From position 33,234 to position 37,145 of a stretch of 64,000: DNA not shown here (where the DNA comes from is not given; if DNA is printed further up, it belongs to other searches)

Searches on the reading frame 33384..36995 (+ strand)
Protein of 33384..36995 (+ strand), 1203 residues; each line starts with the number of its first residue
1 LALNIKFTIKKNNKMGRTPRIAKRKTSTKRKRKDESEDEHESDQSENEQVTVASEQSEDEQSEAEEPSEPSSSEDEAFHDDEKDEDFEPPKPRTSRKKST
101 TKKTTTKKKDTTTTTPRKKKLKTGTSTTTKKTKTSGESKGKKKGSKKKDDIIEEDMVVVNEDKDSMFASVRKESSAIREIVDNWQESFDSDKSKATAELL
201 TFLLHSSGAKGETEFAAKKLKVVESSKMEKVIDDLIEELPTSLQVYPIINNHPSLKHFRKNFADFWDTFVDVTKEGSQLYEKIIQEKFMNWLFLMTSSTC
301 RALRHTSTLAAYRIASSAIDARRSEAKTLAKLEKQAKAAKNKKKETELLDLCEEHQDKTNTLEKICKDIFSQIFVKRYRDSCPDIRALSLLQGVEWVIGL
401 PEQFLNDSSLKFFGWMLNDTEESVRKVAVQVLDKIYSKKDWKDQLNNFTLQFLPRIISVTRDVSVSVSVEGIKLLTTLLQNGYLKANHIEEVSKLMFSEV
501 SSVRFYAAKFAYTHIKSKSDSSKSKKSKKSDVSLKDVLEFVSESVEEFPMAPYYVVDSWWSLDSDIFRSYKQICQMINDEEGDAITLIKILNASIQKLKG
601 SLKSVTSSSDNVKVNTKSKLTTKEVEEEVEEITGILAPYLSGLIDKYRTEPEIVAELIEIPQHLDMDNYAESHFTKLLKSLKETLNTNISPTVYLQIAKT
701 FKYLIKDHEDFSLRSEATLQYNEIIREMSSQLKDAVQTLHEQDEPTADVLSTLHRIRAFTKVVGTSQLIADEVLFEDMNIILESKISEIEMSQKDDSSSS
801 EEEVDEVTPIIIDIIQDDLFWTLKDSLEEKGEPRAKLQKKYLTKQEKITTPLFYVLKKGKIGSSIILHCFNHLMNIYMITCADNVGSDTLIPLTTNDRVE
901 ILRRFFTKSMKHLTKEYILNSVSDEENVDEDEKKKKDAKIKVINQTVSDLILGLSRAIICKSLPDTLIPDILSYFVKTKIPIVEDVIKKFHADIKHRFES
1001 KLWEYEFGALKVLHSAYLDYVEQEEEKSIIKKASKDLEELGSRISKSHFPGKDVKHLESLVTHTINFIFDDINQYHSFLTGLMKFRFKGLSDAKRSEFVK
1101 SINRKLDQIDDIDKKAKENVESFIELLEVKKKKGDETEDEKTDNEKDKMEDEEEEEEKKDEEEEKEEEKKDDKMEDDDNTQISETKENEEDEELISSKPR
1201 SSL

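Call 69: search_protein_families(library=pfam, proteins=[window:33384-36995:+], max_evalue=0.0001)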
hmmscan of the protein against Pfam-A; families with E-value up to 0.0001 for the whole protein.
window:33384-36995:+ (1203 aa): 3 families
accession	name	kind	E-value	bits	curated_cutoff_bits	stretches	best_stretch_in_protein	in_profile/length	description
PF24571.2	HEAT_SCC3-SA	-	7e-35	121.7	25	1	554-821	1-261/261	Cohesin subunit SCC3/SA, HEAT-repeats domain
PF08514.17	STAG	-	2.4e-24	85.8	25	1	245-346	2-104/114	STAG domain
PF21581.3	SCD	-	4e-21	75.5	27.5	1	379-452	1-74/75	Stromalin conservative domain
